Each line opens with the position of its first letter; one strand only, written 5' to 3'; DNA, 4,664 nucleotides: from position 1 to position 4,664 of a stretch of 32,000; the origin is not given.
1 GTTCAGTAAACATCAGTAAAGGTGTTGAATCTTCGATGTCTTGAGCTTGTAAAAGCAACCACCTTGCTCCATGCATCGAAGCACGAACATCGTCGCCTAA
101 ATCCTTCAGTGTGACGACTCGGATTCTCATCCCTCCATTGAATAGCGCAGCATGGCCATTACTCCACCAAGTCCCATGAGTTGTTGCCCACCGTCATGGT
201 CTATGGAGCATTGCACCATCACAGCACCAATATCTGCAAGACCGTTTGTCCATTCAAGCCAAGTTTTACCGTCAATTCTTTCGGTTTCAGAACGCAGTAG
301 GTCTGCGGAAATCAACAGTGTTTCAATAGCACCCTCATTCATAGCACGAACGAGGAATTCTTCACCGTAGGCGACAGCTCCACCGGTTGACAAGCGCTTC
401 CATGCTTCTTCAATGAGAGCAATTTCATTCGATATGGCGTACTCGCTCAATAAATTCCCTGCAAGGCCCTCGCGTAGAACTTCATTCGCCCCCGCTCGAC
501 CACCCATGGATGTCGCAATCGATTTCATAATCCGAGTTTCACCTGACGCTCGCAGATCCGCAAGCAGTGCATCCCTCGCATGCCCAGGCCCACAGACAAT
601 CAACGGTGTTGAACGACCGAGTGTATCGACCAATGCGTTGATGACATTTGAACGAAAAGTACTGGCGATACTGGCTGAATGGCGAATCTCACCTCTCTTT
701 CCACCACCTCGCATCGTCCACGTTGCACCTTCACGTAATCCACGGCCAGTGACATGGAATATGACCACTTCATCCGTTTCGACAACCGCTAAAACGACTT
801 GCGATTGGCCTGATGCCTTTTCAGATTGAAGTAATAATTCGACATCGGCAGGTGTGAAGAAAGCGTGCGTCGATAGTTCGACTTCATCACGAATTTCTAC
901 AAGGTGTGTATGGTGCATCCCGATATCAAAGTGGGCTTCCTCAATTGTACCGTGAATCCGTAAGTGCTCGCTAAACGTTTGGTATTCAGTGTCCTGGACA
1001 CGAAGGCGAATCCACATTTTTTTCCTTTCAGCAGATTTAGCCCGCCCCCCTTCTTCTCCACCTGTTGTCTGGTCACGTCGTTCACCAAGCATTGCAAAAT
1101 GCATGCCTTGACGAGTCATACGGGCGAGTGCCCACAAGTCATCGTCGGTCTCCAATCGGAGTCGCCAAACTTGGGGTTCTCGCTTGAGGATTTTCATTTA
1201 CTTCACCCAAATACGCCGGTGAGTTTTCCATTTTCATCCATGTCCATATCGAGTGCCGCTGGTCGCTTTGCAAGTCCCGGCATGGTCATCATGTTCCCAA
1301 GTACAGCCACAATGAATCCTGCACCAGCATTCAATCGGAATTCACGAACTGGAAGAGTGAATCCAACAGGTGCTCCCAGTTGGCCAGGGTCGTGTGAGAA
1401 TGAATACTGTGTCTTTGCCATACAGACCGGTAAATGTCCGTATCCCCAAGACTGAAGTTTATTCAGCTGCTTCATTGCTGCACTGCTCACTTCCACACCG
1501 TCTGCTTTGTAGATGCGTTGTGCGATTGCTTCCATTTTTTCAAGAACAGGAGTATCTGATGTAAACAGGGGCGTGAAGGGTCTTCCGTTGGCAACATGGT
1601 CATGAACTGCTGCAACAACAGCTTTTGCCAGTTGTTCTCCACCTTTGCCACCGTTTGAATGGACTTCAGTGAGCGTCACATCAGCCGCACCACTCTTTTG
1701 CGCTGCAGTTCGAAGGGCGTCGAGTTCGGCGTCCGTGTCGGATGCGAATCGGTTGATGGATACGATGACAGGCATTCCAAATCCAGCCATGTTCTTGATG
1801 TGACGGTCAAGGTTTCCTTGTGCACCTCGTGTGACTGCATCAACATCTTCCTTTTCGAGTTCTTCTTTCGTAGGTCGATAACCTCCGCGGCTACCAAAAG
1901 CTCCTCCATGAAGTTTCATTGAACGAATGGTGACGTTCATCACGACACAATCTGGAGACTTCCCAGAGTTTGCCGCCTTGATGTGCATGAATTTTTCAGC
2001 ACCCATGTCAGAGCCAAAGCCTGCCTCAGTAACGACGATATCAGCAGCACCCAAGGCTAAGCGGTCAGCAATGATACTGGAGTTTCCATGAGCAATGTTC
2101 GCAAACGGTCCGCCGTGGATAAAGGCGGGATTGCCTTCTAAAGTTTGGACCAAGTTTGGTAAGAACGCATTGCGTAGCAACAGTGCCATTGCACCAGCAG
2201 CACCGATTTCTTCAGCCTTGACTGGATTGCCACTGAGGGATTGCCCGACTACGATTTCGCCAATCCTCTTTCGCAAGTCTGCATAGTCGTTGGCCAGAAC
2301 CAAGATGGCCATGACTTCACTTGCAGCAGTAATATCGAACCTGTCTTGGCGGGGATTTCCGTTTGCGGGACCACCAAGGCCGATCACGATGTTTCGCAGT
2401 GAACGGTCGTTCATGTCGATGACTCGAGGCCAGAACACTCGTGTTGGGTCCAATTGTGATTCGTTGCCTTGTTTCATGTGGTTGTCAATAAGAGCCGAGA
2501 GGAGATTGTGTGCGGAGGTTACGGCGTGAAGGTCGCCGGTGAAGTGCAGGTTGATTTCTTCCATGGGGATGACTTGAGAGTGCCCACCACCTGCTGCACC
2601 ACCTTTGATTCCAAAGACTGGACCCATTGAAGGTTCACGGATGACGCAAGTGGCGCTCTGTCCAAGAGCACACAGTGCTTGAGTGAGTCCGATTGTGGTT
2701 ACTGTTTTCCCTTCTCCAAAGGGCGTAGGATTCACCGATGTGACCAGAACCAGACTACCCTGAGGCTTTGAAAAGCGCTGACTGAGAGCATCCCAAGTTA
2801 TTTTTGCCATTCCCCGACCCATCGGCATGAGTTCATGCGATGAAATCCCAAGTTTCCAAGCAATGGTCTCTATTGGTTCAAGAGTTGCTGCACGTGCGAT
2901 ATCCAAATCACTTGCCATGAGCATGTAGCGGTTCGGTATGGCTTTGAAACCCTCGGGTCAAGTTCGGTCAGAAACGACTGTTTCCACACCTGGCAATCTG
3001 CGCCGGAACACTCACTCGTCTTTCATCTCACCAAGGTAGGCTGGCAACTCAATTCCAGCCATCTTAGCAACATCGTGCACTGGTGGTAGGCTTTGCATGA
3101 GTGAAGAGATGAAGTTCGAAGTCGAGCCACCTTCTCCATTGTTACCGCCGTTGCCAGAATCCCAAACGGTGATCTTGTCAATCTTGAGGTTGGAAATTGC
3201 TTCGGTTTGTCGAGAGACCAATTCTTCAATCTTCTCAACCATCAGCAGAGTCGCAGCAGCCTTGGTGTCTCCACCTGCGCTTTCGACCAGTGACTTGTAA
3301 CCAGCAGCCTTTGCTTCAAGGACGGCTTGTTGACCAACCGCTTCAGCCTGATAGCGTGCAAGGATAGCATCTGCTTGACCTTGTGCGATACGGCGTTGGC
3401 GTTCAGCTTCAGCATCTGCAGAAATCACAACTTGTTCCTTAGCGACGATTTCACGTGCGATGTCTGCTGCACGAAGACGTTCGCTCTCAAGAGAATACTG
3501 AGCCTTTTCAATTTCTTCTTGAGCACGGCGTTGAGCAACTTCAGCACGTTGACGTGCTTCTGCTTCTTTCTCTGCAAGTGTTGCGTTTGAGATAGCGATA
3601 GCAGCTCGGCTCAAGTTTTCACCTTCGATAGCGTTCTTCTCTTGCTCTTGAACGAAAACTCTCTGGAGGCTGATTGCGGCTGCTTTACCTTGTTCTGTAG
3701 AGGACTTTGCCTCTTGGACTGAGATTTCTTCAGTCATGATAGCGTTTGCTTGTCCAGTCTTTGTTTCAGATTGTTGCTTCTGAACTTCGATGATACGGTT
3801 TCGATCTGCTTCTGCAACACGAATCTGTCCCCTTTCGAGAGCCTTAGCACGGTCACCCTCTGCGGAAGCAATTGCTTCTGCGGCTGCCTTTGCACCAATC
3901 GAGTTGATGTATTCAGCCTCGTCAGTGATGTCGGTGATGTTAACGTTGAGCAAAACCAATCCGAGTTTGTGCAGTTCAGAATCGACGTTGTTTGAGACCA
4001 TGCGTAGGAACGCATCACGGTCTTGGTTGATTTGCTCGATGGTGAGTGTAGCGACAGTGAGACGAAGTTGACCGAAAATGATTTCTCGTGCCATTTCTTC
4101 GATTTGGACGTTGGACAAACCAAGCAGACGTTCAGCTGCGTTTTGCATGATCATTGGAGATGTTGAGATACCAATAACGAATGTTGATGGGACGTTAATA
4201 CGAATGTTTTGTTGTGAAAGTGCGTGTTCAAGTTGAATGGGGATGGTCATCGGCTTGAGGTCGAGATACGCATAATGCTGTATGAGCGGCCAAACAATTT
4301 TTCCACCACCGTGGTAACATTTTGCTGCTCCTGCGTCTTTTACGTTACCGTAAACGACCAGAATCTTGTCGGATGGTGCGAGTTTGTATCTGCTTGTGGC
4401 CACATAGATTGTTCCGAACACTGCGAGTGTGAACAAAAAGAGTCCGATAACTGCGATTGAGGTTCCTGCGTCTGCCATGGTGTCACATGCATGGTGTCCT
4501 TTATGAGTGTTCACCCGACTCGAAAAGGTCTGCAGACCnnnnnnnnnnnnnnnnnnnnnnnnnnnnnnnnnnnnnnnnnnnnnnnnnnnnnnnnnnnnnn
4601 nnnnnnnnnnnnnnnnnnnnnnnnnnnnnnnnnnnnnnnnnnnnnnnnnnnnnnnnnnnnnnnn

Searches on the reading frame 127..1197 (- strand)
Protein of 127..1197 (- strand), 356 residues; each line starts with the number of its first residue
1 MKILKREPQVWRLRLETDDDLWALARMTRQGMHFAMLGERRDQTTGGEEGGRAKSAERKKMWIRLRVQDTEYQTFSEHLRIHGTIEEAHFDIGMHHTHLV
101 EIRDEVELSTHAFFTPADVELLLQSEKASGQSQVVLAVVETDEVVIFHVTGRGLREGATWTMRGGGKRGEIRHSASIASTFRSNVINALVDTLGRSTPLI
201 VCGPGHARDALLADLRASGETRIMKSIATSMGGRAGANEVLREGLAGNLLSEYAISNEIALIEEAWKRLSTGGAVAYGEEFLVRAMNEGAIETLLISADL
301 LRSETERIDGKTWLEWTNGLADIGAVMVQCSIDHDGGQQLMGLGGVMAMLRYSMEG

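Call 12: search_protein_families(library=pfam, proteins=[window:127-1197:-], max_evalue=0.001)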
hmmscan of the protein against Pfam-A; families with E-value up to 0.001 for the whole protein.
window:127-1197:- (356 aa): 2 families
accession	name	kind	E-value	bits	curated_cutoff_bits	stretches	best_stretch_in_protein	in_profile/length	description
PF03463.20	eRF1_1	-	5.2e-15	56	23.8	1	5-122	10-119/123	eRF1 domain 1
PF03465.20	eRF1_3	-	1.1e-14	55.2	25.8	1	256-354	2-106/106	eRF1 domain 3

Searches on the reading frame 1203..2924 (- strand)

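Call 12: search_protein_families(library=pfam, proteins=[window:1203-2924:-], max_evalue=0.001)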
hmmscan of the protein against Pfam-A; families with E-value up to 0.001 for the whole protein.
window:1203-2924:- (573 aa): 1 family
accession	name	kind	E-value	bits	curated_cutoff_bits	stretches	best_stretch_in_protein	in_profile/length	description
PF01268.25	FTHFS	-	8e-242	803.8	27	1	5-572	2-556/556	Formate--tetrahydrofolate ligase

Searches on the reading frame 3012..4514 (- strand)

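Call 12: search_protein_families(library=pfam, proteins=[window:3012-4514:-], max_evalue=0.001)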
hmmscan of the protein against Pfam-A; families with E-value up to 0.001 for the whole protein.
window:3012-4514:- (500 aa): 2 families
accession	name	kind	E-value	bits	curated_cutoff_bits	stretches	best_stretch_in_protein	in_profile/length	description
PF01145.31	Band_7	-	4.5e-28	98.9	23.6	1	47-225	4-174/176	SPFH domain / Band 7 family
PF15975.10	Flot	-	5.9e-09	36.5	27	1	369-480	1-116/124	Flotillin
